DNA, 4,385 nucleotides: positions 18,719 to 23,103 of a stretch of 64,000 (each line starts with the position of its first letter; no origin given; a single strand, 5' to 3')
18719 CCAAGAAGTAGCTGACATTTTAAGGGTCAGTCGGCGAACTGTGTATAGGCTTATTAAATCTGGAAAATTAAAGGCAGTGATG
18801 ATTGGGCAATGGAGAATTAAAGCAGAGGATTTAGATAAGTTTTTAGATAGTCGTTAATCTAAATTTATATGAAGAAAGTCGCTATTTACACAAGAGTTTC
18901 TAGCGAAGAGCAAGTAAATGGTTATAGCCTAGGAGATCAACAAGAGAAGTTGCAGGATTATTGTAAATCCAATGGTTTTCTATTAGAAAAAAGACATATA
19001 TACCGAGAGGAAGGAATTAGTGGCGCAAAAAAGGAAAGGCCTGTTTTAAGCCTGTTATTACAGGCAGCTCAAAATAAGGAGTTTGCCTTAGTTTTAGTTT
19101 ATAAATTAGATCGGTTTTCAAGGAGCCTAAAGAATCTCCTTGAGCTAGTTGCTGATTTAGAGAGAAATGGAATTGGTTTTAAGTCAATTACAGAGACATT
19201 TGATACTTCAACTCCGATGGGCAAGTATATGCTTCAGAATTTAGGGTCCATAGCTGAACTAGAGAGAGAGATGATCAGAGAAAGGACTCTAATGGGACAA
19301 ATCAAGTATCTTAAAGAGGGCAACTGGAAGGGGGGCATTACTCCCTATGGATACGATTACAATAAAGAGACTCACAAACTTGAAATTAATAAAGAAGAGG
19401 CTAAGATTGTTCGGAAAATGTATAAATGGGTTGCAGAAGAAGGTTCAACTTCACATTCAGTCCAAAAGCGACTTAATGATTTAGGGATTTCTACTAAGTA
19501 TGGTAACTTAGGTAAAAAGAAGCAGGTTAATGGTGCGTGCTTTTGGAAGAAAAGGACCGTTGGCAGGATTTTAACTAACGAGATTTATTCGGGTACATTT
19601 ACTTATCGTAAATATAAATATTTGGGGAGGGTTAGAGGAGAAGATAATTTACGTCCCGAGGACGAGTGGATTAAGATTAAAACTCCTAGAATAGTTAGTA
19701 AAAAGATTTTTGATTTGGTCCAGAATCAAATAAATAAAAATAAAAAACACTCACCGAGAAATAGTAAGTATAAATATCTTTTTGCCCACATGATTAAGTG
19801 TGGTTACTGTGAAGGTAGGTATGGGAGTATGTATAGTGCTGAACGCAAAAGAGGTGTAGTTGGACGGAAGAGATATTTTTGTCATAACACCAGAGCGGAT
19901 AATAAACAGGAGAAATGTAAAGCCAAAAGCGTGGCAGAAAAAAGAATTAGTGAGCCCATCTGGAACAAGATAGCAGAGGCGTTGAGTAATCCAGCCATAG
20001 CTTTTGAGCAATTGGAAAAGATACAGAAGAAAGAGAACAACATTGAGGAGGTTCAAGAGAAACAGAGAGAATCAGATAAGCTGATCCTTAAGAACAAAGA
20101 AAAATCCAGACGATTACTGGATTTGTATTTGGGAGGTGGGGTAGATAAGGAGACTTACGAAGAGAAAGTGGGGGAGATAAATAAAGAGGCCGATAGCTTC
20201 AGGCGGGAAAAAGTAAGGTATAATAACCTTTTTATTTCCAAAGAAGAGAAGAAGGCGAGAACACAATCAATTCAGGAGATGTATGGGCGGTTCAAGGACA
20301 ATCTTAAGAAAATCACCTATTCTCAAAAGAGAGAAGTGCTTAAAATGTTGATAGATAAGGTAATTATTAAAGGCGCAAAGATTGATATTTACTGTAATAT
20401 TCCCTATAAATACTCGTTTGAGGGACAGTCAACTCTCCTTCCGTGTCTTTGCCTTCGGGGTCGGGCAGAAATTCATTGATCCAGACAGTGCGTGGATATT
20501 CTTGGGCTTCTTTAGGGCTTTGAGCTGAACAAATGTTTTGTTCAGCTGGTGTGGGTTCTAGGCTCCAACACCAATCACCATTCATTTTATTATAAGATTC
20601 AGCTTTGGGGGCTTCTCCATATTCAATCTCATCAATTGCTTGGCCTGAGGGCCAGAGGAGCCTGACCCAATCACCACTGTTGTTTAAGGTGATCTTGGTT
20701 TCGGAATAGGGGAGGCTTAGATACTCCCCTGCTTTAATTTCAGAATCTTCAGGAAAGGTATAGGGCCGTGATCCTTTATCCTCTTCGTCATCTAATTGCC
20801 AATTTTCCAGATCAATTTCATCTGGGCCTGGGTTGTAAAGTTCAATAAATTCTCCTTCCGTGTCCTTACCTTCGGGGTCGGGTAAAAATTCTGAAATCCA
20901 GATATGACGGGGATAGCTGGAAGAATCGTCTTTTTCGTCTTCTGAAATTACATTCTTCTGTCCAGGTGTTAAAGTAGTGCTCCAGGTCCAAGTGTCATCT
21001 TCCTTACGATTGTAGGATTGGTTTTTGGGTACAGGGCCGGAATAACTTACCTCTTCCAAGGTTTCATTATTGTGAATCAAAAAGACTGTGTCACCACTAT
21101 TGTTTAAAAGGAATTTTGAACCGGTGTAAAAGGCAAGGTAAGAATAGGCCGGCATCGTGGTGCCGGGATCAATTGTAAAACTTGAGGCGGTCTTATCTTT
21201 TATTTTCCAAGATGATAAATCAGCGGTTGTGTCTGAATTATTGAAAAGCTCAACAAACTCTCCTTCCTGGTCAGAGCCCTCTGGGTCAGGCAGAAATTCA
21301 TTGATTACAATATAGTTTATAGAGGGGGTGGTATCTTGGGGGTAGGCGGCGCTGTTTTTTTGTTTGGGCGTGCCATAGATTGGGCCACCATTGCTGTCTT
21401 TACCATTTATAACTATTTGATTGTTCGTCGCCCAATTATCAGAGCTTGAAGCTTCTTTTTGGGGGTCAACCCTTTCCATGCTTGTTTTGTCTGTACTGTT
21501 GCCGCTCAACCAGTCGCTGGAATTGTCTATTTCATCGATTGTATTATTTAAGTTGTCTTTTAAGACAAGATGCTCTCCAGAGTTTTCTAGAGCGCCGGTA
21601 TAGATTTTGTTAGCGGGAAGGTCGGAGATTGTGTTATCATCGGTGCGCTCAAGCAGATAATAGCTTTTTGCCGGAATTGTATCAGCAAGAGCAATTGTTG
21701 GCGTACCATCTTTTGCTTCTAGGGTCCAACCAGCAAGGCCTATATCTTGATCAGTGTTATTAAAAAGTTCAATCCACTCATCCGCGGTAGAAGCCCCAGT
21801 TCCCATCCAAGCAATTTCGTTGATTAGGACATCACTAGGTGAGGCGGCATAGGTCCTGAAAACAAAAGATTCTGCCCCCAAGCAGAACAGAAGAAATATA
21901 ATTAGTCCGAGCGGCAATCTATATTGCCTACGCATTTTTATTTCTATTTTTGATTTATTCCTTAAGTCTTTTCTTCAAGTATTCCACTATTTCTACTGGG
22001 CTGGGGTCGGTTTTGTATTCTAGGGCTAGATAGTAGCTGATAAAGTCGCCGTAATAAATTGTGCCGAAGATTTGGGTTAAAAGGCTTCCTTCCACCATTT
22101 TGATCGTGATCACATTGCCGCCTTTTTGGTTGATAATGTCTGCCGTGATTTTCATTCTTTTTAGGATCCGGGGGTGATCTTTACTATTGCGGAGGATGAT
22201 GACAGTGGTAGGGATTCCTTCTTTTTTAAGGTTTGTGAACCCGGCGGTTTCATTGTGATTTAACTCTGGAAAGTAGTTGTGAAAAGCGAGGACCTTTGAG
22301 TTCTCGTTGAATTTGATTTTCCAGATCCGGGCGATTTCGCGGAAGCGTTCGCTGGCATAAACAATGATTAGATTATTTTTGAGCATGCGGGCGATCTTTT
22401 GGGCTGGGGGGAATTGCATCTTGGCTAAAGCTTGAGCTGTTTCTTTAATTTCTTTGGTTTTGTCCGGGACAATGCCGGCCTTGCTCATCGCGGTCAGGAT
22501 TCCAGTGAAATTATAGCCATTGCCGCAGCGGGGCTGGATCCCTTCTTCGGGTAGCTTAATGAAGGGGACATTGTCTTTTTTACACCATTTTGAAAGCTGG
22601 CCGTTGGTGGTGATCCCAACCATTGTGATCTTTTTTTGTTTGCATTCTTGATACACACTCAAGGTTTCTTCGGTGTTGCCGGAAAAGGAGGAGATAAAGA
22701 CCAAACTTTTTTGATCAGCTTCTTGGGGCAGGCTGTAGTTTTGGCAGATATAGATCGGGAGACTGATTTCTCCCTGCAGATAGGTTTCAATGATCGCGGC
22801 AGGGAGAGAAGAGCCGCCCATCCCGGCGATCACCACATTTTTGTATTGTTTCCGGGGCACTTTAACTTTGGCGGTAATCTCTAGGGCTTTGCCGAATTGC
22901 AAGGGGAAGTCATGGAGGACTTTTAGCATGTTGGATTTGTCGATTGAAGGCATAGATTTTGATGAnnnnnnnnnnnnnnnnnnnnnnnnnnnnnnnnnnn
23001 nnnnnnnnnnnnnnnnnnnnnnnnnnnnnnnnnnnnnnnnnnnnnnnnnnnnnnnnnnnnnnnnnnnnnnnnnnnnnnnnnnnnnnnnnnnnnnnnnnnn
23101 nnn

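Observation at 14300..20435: AT-rich integrative element with replicon-like module and large serine recombinase; right junction truncates an LTD-repeat gene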

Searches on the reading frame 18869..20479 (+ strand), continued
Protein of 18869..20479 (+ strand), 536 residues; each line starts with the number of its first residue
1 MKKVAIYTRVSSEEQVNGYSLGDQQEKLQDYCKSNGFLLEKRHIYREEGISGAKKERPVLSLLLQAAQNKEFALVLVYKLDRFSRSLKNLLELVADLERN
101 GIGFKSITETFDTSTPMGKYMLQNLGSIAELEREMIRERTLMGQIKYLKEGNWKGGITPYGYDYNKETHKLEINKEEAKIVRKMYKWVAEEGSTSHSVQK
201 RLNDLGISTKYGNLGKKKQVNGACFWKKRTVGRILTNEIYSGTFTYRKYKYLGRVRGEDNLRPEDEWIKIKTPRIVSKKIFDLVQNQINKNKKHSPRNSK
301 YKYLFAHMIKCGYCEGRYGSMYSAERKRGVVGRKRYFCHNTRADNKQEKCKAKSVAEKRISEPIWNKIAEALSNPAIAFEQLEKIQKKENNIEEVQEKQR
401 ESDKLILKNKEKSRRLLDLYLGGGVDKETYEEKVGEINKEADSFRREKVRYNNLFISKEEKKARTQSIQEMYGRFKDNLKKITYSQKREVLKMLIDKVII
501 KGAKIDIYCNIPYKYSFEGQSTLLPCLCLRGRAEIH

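Call 49: find_related_loci(query=A1, collection=genome_contigs, flank=10000)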
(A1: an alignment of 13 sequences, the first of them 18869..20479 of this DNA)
Query A1 (536 aa) in genome_contigs; peptide patterns used: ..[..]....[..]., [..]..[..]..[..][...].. (x = any residue, [..] = any of these).
599 stretches matched a pattern (row limit reached: there are more); 540 encode a relative of the query (tblastn E <= 1e-3); the best 80 are kept; 80 distinct loci.
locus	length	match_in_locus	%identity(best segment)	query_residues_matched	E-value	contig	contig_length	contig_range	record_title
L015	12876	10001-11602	47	1-534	4e-161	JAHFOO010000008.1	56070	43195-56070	MAG: Candidatus Moraniibacteriota bacterium isolate nzgw505 NODE_445_length_56071_cov_4.736122, whole genome shotgun seq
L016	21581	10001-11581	42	1-513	5e-129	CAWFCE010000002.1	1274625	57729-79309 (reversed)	MAG: Candidatus Parcubacteria bacterium isolate MFD02416.bin.1.397 genome assembly, contig: contig_61671, whole genome s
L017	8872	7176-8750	56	2-528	0e+0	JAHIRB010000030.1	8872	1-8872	MAG: Patescibacteria group bacterium isolate MM_PC_MetaG.mb.11 MM_PC_MetaG.mb.11_k141_1372917, whole genome shotgun sequ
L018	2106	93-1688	36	3-527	3e-100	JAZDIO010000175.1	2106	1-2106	MAG: Candidatus Firestonebacteria bacterium isolate MEGAHIT-group-0.405 k141_725275, whole genome shotgun sequence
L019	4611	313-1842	36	1-512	2e-82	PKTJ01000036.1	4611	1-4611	MAG: Candidatus Parcubacteria bacterium isolate BM521 sc_9510, whole genome shotgun sequence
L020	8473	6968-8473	34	1-497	4e-71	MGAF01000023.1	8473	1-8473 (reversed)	MAG: Candidatus Roizmanbacteria bacterium RIFCSPLOWO2_01_FULL_35_13 rifcsplowo2_01_scaffold_27886, whole genome shotgun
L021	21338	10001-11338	34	1-521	1e-64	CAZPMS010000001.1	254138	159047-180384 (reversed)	MAG TPA_asm: uncultured Gammaproteobacteria bacterium isolate SRP200020_co3_238 genome assembly, contig: NODE_14_length_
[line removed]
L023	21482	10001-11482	28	7-500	1e-49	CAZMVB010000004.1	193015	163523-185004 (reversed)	MAG TPA_asm: uncultured Desulfarculales bacterium isolate binchicken_co178_57 genome assembly, contig: NODE_121_length_1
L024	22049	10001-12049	31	1-498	6e-50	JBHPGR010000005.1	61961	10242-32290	Candidatus Omnitrophota bacterium isolate SAG AM-311-N03 NODE_5_length_61961_cov_32.144009, whole genome shotgun sequenc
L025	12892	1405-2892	28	4-511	8e-48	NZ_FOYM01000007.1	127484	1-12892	Desulfoscipio geothermicus DSM 3669, whole genome shotgun sequence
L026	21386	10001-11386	27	3-500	2e-47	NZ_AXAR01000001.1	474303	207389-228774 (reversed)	Alicyclobacillus pomorum DSM 14955 YWKDRAFT_scaffold_0.1_C, whole genome shotgun sequence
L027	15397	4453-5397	31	3-327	1e-46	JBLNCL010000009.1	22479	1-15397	MAG: Betaproteobacteria bacterium isolate MAG126 PRJNA950955_bin33_renamed_8, whole genome shotgun sequence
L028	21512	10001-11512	25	3-525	1e-45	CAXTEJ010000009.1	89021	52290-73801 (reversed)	MAG TPA_asm: uncultured Actinomycetales bacterium isolate private_T1887_metawrap_bin.12 genome assembly, contig: private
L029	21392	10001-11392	26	2-507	5e-44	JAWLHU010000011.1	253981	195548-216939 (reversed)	MAG: Symbiobacteriaceae bacterium isolate 30dZY2.bin.8 NODE_114_length_253981_cov_37.706289, whole genome shotgun sequen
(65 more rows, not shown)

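Call 65: search_protein_families(library=pfam, max_evalue=0.01, proteins=[P0016, P0017, P0023, P0015])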
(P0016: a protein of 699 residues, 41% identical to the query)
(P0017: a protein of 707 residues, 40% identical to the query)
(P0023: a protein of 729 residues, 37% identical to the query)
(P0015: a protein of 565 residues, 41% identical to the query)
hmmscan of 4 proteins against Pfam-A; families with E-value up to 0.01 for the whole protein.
P0016 (699 aa): 3 families
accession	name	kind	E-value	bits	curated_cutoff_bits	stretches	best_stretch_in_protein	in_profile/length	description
PF00239.26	Resolvase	-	3e-35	121.9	23.3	1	3-153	1-145/145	Resolvase, N terminal domain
PF07508.19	Recombinase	-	2.4e-14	53.9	21.1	1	175-291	1-102/102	Recombinase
PF13408.12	Zn_ribbon_recom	-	7.4e-10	39.5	25.3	1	304-369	1-58/58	Recombinase zinc beta ribbon domain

P0017 (707 aa): 3 families
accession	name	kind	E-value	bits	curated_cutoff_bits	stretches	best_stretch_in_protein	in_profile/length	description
PF00239.26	Resolvase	-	8.1e-37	127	23.3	1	15-165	1-145/145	Resolvase, N terminal domain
PF07508.19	Recombinase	-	1.9e-15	57.4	21.1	1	187-303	1-102/102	Recombinase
PF13408.12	Zn_ribbon_recom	-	8.6e-10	39.3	25.3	1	316-381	1-58/58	Recombinase zinc beta ribbon domain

P0023 (729 aa): 3 families
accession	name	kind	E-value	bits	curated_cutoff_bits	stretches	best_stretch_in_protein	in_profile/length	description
PF00239.26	Resolvase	-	7.1e-36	123.9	23.3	1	12-162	1-145/145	Resolvase, N terminal domain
PF07508.19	Recombinase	-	1.5e-15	57.7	21.1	1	184-300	1-102/102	Recombinase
PF13408.12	Zn_ribbon_recom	-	2.6e-12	47.4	25.3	1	313-374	1-57/58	Recombinase zinc beta ribbon domain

P0015 (565 aa): 3 families
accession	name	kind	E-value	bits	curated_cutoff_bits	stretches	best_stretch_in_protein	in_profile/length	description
PF00239.26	Resolvase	-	3.8e-38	131.3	23.3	1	27-177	1-145/145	Resolvase, N terminal domain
PF07508.19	Recombinase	-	3.5e-17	63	21.1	1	199-315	1-102/102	Recombinase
PF13408.12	Zn_ribbon_recom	-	1.9e-09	38.2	25.3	1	328-389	1-58/58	Recombinase zinc beta ribbon domain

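Call 67: find_encoding_contigs(protein=P0017, flank=10000, max_places=3)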
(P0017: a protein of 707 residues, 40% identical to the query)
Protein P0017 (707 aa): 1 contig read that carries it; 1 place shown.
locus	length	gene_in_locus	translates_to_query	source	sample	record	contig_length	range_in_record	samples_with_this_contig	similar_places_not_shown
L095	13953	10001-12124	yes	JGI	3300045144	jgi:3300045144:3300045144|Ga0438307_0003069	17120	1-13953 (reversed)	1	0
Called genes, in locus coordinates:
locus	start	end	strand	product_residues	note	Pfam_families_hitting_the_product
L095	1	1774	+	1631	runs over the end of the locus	PF13205:Big_5, PF05048:NosD, PF13229:Beta_helix, PF00801:PKD, PF18911:PKD_4, PF00801:PKD, PF18911:PKD_4, PF09136:Glucodextran_B, +6 more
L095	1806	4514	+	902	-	PF13385:Laminin_G_3, PF02973:Sialidase (faint), PF13385:Laminin_G_3, PF18962:Por_Secre_tail (faint), PF00963:Cohesin, PF00404:Dockerin_1, PF13860:FlgD_ig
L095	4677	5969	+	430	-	-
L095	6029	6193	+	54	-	-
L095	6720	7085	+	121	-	-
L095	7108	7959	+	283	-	PF00753:Lactamase_B (weak)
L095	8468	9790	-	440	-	PF10412:TrwB_AAD_bind, PF12696:TraG-D_C (weak)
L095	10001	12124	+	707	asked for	PF00239:Resolvase, PF07508:Recombinase, PF13408:Zn_ribbon_recom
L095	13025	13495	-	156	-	PF13585:CHU_C (weak), PF18962:Por_Secre_tail (faint), PF13860:FlgD_ig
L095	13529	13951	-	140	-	?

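Call 74: search_solved_structures(query=window:18869-20479:+, max_evalue=0.00001)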
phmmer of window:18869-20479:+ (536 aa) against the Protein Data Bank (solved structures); distinct sequences matched with E-value up to 0.00001: 15.
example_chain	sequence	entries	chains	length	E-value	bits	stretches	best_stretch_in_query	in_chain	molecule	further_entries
3bvp_A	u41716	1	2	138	2.7e-26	95.9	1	2-135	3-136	TP901-1 Integrase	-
4m6f_A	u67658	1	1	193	8.4e-21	77.7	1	46-152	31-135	DNA-invertase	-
3uj3_X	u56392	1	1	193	9.8e-21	77.5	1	47-152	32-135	DNA-invertase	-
3guv_A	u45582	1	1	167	4e-18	68.9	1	3-155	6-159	Site-specific recombinase, resolvase family protein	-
9dxh_A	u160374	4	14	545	5.1e-17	65.3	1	51-501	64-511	Resolvase homolog YokA | Site-specific recombinase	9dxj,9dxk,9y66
9dxd_A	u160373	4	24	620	7e-17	64.8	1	51-501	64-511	Resolvase homolog YokA,SPbeta prophage-derived uncharacterized protein YotN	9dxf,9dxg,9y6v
9iu2_A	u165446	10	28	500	6.5e-12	48.4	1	54-210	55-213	Integrase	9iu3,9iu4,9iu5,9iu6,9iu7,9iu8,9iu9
2gm4_A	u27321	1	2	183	4.4e-11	45.7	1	43-151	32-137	Transposon gamma-delta resolvase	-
1gdr_A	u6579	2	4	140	1.4e-09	40.8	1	43-148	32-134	GAMMA DELTA-RESOLVASE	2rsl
1gdt_A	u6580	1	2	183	2.2e-09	40.1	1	43-151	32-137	PROTEIN (GAMMA DELTA RESOLVASE)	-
1zr2_A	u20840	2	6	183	7.4e-09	38.3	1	43-151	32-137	Transposon gamma-delta resolvase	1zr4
2gm5_A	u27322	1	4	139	1.5e-08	37.3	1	43-144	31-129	Transposon gamma-delta resolvase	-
5cy1_A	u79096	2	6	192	3.5e-08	36.1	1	43-146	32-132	Transposon Tn3 resolvase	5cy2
3g13_A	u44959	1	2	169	3e-07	33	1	3-153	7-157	Putative conjugative transposon recombinase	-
4kis_A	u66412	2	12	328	4e-07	32.6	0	137-211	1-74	Putative integrase [Bacteriophage A118] | A118 serine integrase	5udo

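Call 75: search_protein_families(library=ncbifam, max_evalue=0.001, proteins=[window:18869-20479:+])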
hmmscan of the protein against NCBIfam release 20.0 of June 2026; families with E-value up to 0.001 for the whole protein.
window:18869-20479:+ (536 aa): 6 families
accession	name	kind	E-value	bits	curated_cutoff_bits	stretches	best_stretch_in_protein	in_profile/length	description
NF047343.1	SCCmet_CcrB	equivalog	4.6e-49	167.5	900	1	2-501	7-493/542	cassette chromosome recombinase CcrB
NF047347.1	SCCmet_CcrC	equivalog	6.8e-41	140.4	900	1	2-502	3-506/558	cassette chromosome recombinase CcrC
NF041201.1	recomb_XisF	equivalog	2.2e-35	122.5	375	1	7-398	4-382/465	fdxN element excision recombinase XisF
NF047344.1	SCCmet_CcrA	equivalog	2.2e-19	69.9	700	2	1-190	1-183/442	cassette chromosome recombinase CcrA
NF033518.0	transpos_IS607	equivalog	2.8e-09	36.8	110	1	2-94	54-141/187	IS607 family transposase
NF049883.1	resolv_YneB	equivalog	7.2e-07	28.9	175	1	3-133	1-128/211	YneB family resolvase-like protein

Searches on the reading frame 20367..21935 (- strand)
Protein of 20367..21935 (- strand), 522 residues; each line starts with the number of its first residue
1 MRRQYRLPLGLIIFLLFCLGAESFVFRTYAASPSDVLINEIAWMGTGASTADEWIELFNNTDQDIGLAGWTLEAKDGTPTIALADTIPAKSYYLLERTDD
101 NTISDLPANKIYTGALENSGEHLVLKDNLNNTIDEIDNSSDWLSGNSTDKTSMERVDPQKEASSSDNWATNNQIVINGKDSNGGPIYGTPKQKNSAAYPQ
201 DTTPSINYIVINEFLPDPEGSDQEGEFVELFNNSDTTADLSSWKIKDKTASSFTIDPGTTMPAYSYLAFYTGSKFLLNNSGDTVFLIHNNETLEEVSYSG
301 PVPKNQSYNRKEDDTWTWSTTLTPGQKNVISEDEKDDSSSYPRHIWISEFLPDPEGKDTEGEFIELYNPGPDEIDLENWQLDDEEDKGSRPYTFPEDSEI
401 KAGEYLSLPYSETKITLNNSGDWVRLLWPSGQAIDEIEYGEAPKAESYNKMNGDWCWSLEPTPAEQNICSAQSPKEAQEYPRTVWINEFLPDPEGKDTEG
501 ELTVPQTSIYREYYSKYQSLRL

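Call 7: search_protein_families(library=pfam, max_evalue=0.01, proteins=[window:20367-21935:-])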
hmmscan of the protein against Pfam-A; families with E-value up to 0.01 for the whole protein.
window:20367-21935:- (522 aa): 1 family
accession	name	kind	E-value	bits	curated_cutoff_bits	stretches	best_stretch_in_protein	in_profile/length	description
PF00932.25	LTD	-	1.7e-56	189.7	34.3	3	340-440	3-108/109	Lamin Tail Domain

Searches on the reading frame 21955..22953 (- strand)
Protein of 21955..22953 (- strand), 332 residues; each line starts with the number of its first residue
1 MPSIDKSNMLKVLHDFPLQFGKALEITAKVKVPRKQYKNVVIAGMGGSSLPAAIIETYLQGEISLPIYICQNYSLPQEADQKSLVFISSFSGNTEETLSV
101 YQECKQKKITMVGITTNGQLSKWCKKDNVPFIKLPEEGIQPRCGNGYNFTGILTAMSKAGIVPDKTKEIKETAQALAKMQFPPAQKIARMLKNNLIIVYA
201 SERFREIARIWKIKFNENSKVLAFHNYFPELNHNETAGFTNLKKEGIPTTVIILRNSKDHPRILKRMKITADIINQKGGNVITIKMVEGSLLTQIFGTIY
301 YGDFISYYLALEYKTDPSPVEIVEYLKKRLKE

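Call 12: find_encoding_contigs(protein=window:21955-22953:-, flank=10000, max_places=10)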
Protein window:21955-22953:- (332 aa): 5 contigs read that carry it; 3 places shown.
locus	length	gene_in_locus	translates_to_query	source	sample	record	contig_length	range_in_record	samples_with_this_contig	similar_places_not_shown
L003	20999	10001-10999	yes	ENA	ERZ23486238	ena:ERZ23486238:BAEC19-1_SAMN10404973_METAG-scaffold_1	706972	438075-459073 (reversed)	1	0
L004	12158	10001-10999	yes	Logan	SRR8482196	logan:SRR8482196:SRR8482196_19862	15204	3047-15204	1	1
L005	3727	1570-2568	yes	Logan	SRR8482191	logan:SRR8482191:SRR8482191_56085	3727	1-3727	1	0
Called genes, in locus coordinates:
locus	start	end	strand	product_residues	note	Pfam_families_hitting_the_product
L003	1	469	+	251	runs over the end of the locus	PF13367:PrsW-protease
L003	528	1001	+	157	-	PF17886:ArsA_HSP20 (faint), PF00011:HSP20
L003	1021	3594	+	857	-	PF07719:TPR_2 (faint), PF13431:TPR_17 (faint), PF00515:TPR_1 (faint), PF13181:TPR_8 (faint), PF13371:TPR_9 (faint), PF13414:TPR_11 (faint), PF21033:RMD1-3 (weak), PF14559:TPR_19 (weak), +2 more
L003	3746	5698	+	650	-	PF12229:PG_binding_4, PF04294:VanW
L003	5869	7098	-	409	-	PF00923:TAL_FSA (weak)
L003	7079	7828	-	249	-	-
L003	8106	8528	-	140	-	-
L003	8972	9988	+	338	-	PF05496:RuvB_N, PF00004:AAA, PF07728:AAA_5 (weak), PF17864:AAA_lid_4, PF05491:WHD_RuvB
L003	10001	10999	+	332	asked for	PF01380:SIS (weak), PF10432:bact-PGI_C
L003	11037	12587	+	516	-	PF00932:LTD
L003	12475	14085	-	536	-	PF00239:Resolvase, PF07508:Recombinase, PF13408:Zn_ribbon_recom (weak)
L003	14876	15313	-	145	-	-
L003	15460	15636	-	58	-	-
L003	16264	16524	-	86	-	PF04026:SpoVG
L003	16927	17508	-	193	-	-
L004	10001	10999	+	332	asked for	PF01380:SIS (weak), PF10432:bact-PGI_C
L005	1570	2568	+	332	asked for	PF01380:SIS (weak), PF10432:bact-PGI_C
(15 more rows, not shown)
